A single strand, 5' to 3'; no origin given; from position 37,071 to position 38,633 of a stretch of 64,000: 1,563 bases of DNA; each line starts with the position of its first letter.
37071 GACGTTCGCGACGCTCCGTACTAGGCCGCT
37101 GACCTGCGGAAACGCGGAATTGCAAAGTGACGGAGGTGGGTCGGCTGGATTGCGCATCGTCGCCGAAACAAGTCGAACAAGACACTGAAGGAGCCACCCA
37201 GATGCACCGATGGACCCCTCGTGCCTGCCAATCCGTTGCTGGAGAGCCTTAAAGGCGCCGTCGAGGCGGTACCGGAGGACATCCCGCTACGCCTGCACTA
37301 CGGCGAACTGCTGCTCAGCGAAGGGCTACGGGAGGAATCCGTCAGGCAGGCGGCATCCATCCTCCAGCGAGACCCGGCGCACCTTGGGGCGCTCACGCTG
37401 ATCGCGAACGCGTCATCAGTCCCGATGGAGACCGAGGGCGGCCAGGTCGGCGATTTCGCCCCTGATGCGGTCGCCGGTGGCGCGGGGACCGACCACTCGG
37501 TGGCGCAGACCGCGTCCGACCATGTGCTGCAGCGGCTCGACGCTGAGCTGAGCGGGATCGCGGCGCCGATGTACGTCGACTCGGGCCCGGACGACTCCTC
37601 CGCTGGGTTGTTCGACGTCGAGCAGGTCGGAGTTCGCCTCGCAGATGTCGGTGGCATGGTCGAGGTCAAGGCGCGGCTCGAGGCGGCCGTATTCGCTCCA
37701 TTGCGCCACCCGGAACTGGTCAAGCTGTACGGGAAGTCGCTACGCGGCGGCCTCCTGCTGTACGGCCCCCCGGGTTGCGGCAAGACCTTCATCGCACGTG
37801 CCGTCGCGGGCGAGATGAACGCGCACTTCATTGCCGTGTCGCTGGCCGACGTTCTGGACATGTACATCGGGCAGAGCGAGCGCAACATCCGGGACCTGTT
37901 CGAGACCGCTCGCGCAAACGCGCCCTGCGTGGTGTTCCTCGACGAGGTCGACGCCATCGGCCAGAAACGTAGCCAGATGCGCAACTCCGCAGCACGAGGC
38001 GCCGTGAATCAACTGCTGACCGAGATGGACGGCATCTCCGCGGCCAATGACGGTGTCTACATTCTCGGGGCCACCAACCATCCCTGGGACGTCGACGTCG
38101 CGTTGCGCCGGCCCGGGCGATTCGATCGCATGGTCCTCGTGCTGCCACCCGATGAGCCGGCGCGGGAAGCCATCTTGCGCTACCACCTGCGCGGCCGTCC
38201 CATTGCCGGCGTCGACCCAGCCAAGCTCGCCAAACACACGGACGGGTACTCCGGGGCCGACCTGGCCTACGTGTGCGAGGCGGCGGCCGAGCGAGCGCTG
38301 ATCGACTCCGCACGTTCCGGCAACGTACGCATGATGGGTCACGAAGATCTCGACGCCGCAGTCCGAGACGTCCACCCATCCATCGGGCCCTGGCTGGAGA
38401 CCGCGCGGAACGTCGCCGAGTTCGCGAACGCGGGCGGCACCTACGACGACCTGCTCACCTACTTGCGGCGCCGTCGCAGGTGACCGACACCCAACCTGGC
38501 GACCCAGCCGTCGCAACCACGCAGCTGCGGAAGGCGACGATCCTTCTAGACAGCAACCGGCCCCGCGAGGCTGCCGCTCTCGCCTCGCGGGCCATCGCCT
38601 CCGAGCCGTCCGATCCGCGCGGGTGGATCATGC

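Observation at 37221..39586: Translationally coupled AAA+ ATPase (Vps4/CDC48-like) and TPR membrane protein pair: candidate uncharacterised two-gene system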

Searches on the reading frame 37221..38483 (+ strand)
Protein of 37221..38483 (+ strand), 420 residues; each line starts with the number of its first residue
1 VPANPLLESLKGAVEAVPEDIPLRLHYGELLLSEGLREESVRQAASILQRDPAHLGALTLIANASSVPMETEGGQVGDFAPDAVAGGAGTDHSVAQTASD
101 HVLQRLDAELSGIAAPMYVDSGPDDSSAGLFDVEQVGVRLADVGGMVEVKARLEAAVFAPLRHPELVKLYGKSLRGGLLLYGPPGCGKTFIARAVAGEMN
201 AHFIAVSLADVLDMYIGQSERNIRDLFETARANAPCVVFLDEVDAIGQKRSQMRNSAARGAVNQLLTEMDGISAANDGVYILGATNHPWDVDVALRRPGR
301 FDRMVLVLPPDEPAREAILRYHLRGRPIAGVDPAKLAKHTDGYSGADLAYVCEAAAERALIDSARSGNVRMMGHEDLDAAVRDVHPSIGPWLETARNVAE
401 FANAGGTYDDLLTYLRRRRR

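Call 7: search_protein_families(library=pfam, proteins=[window:37221-38483:+], max_evalue=0.01)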
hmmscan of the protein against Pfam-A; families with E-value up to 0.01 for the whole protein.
window:37221-38483:+ (420 aa): 14 families
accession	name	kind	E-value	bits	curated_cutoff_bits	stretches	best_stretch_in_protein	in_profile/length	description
PF00004.35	AAA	-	4e-44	150.7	21.2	1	178-306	1-128/131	ATPase family associated with various cellular activities (AAA)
PF17862.7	AAA_lid_3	-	1.7e-09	37.5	27.2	1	331-365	2-36/45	AAA+ lid domain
PF13191.12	AAA_16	-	5.8e-06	27.3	32.6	1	169-202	15-51/167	AAA ATPase domain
PF13173.12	AAA_14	-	9.8e-06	26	27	1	178-256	5-84/129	AAA domain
PF07728.20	AAA_5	-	1.8e-05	25.2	22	1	178-248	2-80/139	AAA domain (dynein-related subfamily)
PF05496.18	RuvB_N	-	0.00026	21.2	27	1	178-245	36-95/159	Holliday junction DNA helicase RuvB P-loop domain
PF20720.3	nSTAND3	-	0.00028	21.1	27.2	1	178-278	20-104/155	Novel STAND NTPase 3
PF13401.12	AAA_22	-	0.0004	21.1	27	0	175-208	5-41/130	AAA domain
PF13238.12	AAA_18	-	0.00098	20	29.4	1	179-230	2-49/128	AAA domain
PF07724.20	AAA_2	-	0.0015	19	27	0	178-269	6-99/166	AAA domain (Cdc48 subfamily)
PF24883.2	NPHP3_N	-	0.0025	18.5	24.8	1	176-202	23-49/164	Nephrocystin 3, N-terminal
PF00910.28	RNA_helicase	-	0.0031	18.4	21.5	1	179-226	2-46/105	RNA helicase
PF13481.12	AAA_25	-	0.0032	17.6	27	0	178-196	36-54/195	AAA domain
PF13207.12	AAA_17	-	0.0056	17.4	27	0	181-225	1-44/136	AAA domain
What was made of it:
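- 37221..38483 (+): AAA+ ATPase gene, 420 aa. N-terminal TPR domain: residues 4-64 (37230-37412). Disordered linker: residues 65-130, with a conserved helix at residues 94-110 (37500-37550). AAA core and lid: residues 131-366 (37611-38318). Family-specific C-terminal helices: residues 374-417. Pfam AAA 4e-44 and AAA_lid_3 (call 7).
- On Classic-clade AAA+ ATPases (Pfam PF00004): PF00004 at 4e-44 and AAA_lid_3 at 1.7e-09 (call 7).
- Checked: It matches Pfam AAA at 4e-44 and AAA_lid_3 at 1.7e-09 (call 7).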

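Call 8: search_protein_families(library=ncbifam, proteins=[window:37221-38483:+], max_evalue=0.01)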
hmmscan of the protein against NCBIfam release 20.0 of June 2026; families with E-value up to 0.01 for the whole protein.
window:37221-38483:+ (420 aa): 29 families (the best 25 are shown)
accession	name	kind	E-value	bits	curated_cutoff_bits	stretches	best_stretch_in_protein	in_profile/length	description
TIGR01241.2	FtsH_fam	equivalog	1.3e-66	225.7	600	1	126-383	147-401/598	ATP-dependent zinc metalloprotease FtsH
TIGR01243.1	CDC48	subfamily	1.3e-66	225.4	802.65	1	133-368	445-681/733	CDC48 family AAA ATPase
NF003069.1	PRK03992.1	subfamily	7.9e-63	212.9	500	1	127-384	116-372/379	proteasome-activating nucleotidase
TIGR01242.2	TIGR01242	subfamily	8.8e-60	202.6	500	1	133-364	106-340/362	proteasome-activating nucleotidase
NF008004.0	PRK10733.1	equivalog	8.6e-52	176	1008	1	126-359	137-372/644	ATP-dependent zinc metalloprotease FtsH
NF047747.1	PrtsmActNtasePan2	equivalog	1.1e-50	173.1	700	1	126-363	135-376/397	proteasome-activating nucleotidase Pan2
NF047748.1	PrtsmActNtasePan1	equivalog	1.6e-49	169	750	1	125-364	131-374/405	proteasome-activating nucleotidase Pan1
NF041006.2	cell_div_CdvC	equivalog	1.6e-48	165.5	650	1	133-389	95-354/370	cell division protein CdvC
TIGR03689.1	pup_AAA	equivalog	7.1e-38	130.6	504.75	1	137-325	178-380/512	proteasome ATPase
NF042959.1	IteA_antiphage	equivalog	2.6e-37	128.8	510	1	130-364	81-309/367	anti-phage ATPase IteA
TIGR03922.1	T7SS_EccA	equivalog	3e-11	42.6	466.65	1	178-270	315-411/557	type VII secretion AAA-ATPase EccA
NF003229.0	PRK04195.1-5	equivalog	3.5e-07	29.3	280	1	177-266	46-128/413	replication factor C large subunit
TIGR00763.1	lon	equivalog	1e-06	27.6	608.05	1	175-248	352-434/795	endopeptidase La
NF009881.0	PRK13341.1-2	equivalog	3.6e-06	25.1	651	1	177-244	54-119/736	AAA family ATPase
NF003226.0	PRK04195.1-1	equivalog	7.5e-06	25.1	588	1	169-291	34-144/405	replication factor C large subunit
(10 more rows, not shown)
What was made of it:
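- On Vps4 / CdvC: NF041006 CdvC scores 165.5 bits against a cut-off of 650 (call 8).
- On IetAS defence system: IteA scores 128.8 bits against a cut-off of 510 (call 8).
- On EccA (type VII secretion): TIGR03922 scores 42.6 bits against a cut-off of 466 (call 8).
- Closest known: FtsH. Different: The score is far below the equivalog cut-off of 600 bits (call 8).
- Closest known: Vps4 / CdvC with ESCRT-III. Different: The CdvC model scores 165.5 bits against a cut-off of 650 (call 8).
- Closest known: IetAS. Different: The NCBIfam IteA model scores 128.8 bits against a cut-off of 510 (call 8).
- NCBIfam scores FtsH 225.7 and CDC48 225.4 bits (call 8). The CdvC model scores 166 bits, below FtsH, CDC48 and PAN (call 8). 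The EccA model scores 42.6 bits against a cut-off of 466 (call 8).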

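Call 9: search_protein_families(library=padloc, proteins=[window:37221-38483:+], max_evalue=0.01)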
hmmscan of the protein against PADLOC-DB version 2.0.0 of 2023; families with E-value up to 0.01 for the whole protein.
window:37221-38483:+ (420 aa): 7 families
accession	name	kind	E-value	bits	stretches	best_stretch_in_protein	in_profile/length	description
PDLC02196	IetA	-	1.6e-36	124.5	1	164-367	111-309/374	-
PDLC02195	IetA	-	2.9e-29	100.6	1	171-371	133-329/395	-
PDLC04232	IetA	-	1.4e-28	98.3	1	162-379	103-315/330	-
PDLC00915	TRIP13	-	1.3e-18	65.4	1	148-325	36-226/302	TRIP13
PDLC04231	IetA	-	9.1e-18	63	1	166-301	108-238/262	-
PDLC00914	TRIP13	-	4.5e-10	37.5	1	180-342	76-250/302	TRIP13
PDLC04140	mad8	-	0.00036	18.1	1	176-269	28-114/314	mads_8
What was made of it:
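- Closest known: IetAS. Same: PADLOC IetA models hit the AAA core at 1.6e-36 (call 9).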

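Call 10: find_encoding_contigs(protein=window:37221-38483:+, flank=10000, max_places=6)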
Protein window:37221-38483:+ (420 aa): no gene with exactly this product is on record in the collection.
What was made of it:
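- Tried and rejected: The exact window proteins are not in the public gene-position index (call 10), so the source organism was not identified.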
